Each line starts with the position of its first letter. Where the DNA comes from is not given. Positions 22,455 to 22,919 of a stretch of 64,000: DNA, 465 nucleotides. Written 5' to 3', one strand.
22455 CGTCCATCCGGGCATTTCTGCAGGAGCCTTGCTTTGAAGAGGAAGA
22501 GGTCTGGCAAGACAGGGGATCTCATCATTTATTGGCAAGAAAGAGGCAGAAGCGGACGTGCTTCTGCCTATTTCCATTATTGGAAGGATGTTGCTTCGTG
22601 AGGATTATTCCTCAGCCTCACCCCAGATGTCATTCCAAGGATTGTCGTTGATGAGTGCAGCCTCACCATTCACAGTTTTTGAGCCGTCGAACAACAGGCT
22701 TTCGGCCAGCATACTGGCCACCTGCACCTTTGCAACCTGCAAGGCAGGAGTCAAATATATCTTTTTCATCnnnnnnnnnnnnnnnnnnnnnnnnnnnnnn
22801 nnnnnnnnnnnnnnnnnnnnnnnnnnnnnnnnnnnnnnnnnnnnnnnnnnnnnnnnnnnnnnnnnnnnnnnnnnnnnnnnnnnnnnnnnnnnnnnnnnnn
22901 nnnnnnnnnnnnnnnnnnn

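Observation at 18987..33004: Three giant T9SS cargo genes in tandem, each followed by a paralogous Trp/acidic mini-ORF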

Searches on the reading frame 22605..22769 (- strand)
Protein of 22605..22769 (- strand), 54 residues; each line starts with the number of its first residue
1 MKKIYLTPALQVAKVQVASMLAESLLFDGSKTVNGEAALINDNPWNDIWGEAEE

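Call 7: search_protein_families(library=pfam, proteins=[window:22605-22769:-], max_evalue=0.01)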
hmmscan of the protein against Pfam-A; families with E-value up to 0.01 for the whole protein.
window:22605-22769:- (54 aa): 0 families

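Call 8: search_protein_families(library=ncbifam, proteins=[window:22605-22769:-], max_evalue=0.01)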
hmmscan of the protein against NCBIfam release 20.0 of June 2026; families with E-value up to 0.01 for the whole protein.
window:22605-22769:- (54 aa): 0 families

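Call 22: find_related_loci(query=A2, collection=genome_contigs, flank=6000)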
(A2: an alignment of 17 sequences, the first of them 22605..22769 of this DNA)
Query A2 (54 aa) in genome_contigs; peptide patterns used: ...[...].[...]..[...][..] (x = any residue, [..] = any of these).
371 stretches matched a pattern; 63 encode a relative of the query (tblastn E <= 1e-3); 63 distinct loci.
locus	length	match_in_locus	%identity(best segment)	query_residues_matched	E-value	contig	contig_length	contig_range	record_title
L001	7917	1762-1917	49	1-53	6e-13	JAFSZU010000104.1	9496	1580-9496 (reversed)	MAG: Bacteroidaceae bacterium isolate RGIG3623 Goat_Rumen.Co__c1358595, whole genome shotgun sequence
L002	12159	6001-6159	52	1-54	6e-13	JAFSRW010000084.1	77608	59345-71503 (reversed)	MAG: Bacteroidaceae bacterium isolate RGIG3417 Goat_Reticulum.Co__c1945812, whole genome shotgun sequence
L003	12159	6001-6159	53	1-53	2e-12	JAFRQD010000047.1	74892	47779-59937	MAG: Bacteroidaceae bacterium isolate RGIG2699 Goat_Omasum-3__c446832, whole genome shotgun sequence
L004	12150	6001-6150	57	1-51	3e-12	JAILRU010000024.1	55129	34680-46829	MAG: Bacteroidaceae bacterium isolate RUI392 k141_16077807_flag=0_multi=27.9902_len=55129, whole genome shotgun sequence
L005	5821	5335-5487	53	1-51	6e-12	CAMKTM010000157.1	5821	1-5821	MAG: uncultured Prevotellaceae bacterium isolate SRR12081299_bin.10_metaWRAP_v1.3_MAG genome assembly, contig: ERZ122897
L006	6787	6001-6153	58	1-51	7e-12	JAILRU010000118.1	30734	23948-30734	MAG: Bacteroidaceae bacterium isolate RUI392 k141_16404591_flag=0_multi=29.0725_len=30734, whole genome shotgun sequence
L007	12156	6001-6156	51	1-53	9e-12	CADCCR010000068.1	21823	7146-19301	MAG: uncultured Bacteroidales bacterium isolate RUG14526 genome assembly, contig: RUG14526_asm_68, whole genome shotgun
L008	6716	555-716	51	1-54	9e-12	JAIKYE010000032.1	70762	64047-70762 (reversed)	MAG: Bacteroidaceae bacterium isolate RUI473 k141_2287736_flag=0_multi=37.6773_len=70762, whole genome shotgun sequence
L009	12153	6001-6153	51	1-53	1e-11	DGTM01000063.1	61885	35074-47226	MAG TPA_asm: Prevotellaceae bacterium UBA4336 UBA4336_contig_9289, whole genome shotgun sequence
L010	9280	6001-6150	56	1-51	1e-11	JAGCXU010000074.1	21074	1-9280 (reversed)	MAG: Bacteroidaceae bacterium isolate RGIG10220 Yak_Rumen-5__c673140, whole genome shotgun sequence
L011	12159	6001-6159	48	1-54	1e-11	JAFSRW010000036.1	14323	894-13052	MAG: Bacteroidaceae bacterium isolate RGIG3417 Goat_Reticulum.Co__c847015, whole genome shotgun sequence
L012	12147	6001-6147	53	1-49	2e-11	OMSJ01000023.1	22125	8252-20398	uncultured Prevotellaceae bacterium isolate RUG837 genome assembly, contig: scaffold_2443, whole genome shotgun sequence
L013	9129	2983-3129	55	1-51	2e-11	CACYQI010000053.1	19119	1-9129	MAG: uncultured Bacteroidales bacterium isolate RUG12173 genome assembly, contig: RUG12173_asm_53, whole genome shotgun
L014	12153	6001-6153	49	1-51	1e-10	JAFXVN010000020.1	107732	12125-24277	MAG: Bacteroidaceae bacterium isolate RGIG6784 Sheep_Rumen-3__c333642, whole genome shotgun sequence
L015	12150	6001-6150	51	1-51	1e-10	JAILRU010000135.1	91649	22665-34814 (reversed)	MAG: Bacteroidaceae bacterium isolate RUI392 k141_6625322_flag=0_multi=35.0463_len=91649, whole genome shotgun sequence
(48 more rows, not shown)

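Call 42: search_protein_representatives(alignment_id=A3)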
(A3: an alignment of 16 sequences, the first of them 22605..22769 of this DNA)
Query: 16 sequences, 53 profile positions. Proteins with E-value up to 0.001 (for the whole library): 1766; up to 1e-10: 82; up to 1e-30: 0. The best 150 are listed.
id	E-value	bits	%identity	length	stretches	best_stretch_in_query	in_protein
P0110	6.7e-21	90.5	-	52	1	1-53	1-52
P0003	3.0e-20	88.5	-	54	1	1-53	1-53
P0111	1.1e-19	86.7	-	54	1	1-53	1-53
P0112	1.8e-19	86.0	-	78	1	1-51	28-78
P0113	1.3e-18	83.2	-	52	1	1-53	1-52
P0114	2.6e-18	82.3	-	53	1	1-51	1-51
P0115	2.9e-18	82.1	-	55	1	1-51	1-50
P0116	2.9e-18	82.1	-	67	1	5-53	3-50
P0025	1.8e-17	79.6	-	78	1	1-53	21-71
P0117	2.3e-17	79.3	-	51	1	1-52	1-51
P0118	3.8e-17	78.5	-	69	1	5-51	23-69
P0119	4.9e-17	78.2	-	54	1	1-53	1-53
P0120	1.5e-16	76.6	-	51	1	1-52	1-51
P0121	2.3e-16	76.0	-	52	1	1-51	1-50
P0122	4.0e-16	75.2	-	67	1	1-52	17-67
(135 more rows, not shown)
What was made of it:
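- The profile finds 1,766 representatives at 50% identity, nearly all 45-80 aa (call 42).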

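Call 61: predict_structure(alignment_id=A3)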
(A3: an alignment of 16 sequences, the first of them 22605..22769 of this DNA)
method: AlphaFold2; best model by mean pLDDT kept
length: 54 residues; sequences in the alignment: 16
mean_pLDDT: 58.2   pTM: 0.28
mean pLDDT of the five models: 58.2, 58.2, 56.9, 55.9, 53.0
residues with pLDDT >= 90: 0; 70-90: 2; 50-70: 49; < 50: 3
segments of 3 or more residues with pLDDT < 50: none
pLDDT, mean of each block of 10 residues (from residue 1): 56 66 60 55 56 52
secondary structure, 60 per line:
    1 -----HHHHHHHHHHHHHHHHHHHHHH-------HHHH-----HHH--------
elements in order: H6-27 H35-38
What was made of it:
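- On Dedicated secretion chaperone (T3SS class I-like or SecB-like): The AF2 model of the peptide alone has low confidence (call 61).
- Tried and rejected: Peptide alone: AF2 gave low confidence, with only a weak helix at residues 6-27 (call 61).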

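Call 68: search_solved_structures(query=A3, max_evalue=1)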
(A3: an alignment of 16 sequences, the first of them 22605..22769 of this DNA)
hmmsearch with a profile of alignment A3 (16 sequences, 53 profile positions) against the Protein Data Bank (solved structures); distinct sequences matched with E-value up to 1: 0.
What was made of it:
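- On Dedicated secretion chaperone (T3SS class I-like or SecB-like): There is no hit in Pfam, NCBIfam or PDB sequences (calls 7, 8, 68).
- Closest known: Dedicated secretion chaperones and targeting factors of other systems. Different: There is no sequence or structure similarity (calls 7, 8, 68).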

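Call 70: search_protein_families(library=padloc, proteins=[window:22605-22769:-], max_evalue=0.1)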
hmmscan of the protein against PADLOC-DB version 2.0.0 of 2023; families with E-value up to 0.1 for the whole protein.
window:22605-22769:- (54 aa): 0 families
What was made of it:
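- Tried and rejected: Family searches on the peptides: Pfam, NCBIfam, PADLOC and PDB-sequence searches gave nothing (calls 7, 8, 68, 70).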

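Call 75: find_homologous_proteins(query=A6, max_evalue=0.001)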
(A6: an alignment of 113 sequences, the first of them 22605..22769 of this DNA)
Query A6 (113 sequences) (54 aa, profile of the alignment): 334 proteins with E <= 0.001 among 472 candidates; the best 120 are listed.
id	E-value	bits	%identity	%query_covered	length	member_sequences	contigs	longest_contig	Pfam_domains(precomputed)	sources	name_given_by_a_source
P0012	2.1e-24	103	54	98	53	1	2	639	-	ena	-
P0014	4.2e-22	96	61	93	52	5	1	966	-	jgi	-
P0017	8.3e-22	95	51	100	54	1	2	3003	-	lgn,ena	-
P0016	1.2e-21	95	61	93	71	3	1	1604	-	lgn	-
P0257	3.0e-21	93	52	94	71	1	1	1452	-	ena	-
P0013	4.9e-21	93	57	94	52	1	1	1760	-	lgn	-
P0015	1.7e-20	91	56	93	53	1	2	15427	-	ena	-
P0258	3.7e-20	90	58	94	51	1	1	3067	-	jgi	jgi:hypothetical protein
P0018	5.6e-19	86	53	94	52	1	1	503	-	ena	-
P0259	6.6e-19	86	58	94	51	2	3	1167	-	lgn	-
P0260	6.9e-19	86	55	94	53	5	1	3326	-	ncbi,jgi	-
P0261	7.7e-19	86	58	98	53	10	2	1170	-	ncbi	-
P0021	2.6e-18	84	51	94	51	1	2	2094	-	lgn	-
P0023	1.3e-17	82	49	98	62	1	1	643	-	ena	-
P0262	1.9e-17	81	56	94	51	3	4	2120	-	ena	-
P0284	5.7e-13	67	33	91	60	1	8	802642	-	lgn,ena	-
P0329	2.6e-10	58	30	98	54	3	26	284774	-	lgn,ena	-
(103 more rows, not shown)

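Call 76: find_encoding_contigs(protein=P0329, flank=6000, max_places=3)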
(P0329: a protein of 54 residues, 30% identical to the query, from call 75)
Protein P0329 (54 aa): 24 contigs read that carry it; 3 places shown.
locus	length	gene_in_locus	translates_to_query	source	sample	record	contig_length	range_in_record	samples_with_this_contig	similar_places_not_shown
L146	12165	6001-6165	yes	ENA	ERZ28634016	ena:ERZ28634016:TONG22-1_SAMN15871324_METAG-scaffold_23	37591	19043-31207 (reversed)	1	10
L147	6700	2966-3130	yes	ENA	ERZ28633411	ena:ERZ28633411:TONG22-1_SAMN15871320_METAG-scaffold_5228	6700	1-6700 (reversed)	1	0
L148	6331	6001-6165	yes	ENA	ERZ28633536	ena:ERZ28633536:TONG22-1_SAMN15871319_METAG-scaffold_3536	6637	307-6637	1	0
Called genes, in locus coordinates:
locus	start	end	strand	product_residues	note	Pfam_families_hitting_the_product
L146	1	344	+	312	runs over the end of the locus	PF00535:Glycos_transf_2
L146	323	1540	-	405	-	PF09594:GT87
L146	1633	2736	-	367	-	PF01041:DegT_DnrJ_EryC1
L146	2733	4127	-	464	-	PF02518:HATPase_c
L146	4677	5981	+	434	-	PF16738:CBM26 (weak)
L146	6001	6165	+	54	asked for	-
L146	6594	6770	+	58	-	-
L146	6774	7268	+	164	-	PF19666:DUF6169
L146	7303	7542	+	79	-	-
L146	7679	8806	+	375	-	-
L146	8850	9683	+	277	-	PF00535:Glycos_transf_2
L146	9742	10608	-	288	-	PF00535:Glycos_transf_2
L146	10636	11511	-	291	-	-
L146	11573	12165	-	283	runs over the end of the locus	-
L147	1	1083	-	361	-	?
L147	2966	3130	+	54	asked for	-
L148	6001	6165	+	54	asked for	-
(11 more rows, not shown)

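Call 77: find_encoding_contigs(protein=P0284, flank=6000, max_places=2)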
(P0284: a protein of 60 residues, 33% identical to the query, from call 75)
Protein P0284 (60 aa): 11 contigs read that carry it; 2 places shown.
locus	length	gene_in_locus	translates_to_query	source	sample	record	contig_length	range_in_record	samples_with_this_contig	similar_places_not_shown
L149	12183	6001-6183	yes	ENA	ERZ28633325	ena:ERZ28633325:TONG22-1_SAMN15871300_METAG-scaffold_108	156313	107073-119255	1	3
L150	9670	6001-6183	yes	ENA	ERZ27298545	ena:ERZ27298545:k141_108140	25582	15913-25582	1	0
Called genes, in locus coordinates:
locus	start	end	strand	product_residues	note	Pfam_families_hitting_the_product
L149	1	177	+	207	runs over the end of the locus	PF02508:Rnf-Nqr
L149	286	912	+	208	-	PF02508:Rnf-Nqr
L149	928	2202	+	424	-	PF00111:Fer2, PF00970:FAD_binding_6 (faint), PF00175:NAD_binding_1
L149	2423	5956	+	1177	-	-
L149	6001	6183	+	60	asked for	-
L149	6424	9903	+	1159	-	-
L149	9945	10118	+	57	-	-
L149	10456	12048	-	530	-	PF00117:GATase, PF02540:NAD_synthase (weak), PF00958:GMP_synt_C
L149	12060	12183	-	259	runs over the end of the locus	PF00483:NTP_transferase, PF12804:NTP_transf_3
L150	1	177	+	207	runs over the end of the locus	PF02508:Rnf-Nqr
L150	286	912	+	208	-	PF02508:Rnf-Nqr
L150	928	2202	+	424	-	PF00111:Fer2, PF00970:FAD_binding_6 (faint), PF00175:NAD_binding_1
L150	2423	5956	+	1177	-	-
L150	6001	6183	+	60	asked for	-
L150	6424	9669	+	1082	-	?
